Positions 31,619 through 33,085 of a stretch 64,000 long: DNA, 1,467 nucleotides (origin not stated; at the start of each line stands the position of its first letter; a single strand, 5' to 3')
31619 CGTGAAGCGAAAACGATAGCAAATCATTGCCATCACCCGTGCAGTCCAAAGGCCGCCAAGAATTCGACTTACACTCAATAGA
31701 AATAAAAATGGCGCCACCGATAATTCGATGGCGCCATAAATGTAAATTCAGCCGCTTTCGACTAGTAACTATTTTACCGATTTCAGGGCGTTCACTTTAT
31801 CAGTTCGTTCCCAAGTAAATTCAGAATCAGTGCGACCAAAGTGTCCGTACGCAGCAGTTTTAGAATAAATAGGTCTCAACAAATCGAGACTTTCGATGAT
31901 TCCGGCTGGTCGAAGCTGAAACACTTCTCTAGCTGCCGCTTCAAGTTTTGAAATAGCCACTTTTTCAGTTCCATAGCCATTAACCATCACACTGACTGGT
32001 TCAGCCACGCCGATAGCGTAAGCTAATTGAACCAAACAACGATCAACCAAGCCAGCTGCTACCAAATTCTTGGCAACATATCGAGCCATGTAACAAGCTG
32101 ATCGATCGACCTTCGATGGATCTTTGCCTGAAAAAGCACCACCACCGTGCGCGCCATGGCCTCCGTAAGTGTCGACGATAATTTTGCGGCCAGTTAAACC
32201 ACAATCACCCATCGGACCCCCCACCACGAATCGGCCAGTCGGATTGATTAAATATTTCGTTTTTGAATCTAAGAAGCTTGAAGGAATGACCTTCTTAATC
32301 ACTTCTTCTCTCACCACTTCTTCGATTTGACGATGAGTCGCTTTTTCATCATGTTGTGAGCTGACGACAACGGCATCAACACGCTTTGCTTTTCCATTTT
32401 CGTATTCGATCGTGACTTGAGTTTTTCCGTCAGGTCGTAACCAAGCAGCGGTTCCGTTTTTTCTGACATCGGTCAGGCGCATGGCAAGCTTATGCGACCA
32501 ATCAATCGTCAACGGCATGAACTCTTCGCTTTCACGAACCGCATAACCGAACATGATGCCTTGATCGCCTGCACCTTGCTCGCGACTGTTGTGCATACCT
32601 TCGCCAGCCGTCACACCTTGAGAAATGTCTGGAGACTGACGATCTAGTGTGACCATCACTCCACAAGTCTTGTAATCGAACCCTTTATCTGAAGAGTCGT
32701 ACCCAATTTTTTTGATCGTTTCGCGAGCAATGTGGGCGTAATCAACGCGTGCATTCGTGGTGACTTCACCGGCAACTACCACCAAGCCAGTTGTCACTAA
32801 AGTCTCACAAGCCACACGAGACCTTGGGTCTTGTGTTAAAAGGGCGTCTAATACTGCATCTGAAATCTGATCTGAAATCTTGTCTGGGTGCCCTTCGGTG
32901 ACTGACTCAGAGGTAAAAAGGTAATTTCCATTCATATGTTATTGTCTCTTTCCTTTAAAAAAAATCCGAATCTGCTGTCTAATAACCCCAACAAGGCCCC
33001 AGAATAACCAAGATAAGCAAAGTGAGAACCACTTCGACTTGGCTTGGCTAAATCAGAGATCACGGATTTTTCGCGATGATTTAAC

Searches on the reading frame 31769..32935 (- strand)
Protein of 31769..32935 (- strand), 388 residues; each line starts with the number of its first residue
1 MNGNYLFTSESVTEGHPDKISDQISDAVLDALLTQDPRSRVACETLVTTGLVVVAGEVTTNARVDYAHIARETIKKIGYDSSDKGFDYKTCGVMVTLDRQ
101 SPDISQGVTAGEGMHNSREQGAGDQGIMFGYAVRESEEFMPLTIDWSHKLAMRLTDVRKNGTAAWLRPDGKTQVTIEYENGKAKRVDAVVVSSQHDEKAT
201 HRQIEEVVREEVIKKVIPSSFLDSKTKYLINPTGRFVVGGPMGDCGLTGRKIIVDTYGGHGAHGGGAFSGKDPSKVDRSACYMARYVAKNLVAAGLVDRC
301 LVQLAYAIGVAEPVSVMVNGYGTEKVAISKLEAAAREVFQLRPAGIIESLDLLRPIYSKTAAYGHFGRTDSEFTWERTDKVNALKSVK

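Call 68: search_protein_families(library=pfam, proteins=[window:31769-32935:-], max_evalue=0.00001)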
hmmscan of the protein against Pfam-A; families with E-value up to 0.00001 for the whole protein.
window:31769-32935:- (388 aa): 3 families
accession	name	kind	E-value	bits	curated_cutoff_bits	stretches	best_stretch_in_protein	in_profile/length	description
PF02773.21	S-AdoMet_synt_C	-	5.5e-68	227.6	25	1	238-377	1-138/138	S-adenosylmethionine synthetase, C-terminal domain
PF02772.21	S-AdoMet_synt_M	-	4.6e-48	162.7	29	1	119-236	1-120/120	S-adenosylmethionine synthetase, central domain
PF00438.25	S-AdoMet_synt_N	-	1.2e-46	157.7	33.1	1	4-102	1-99/99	S-adenosylmethionine synthetase, N-terminal domain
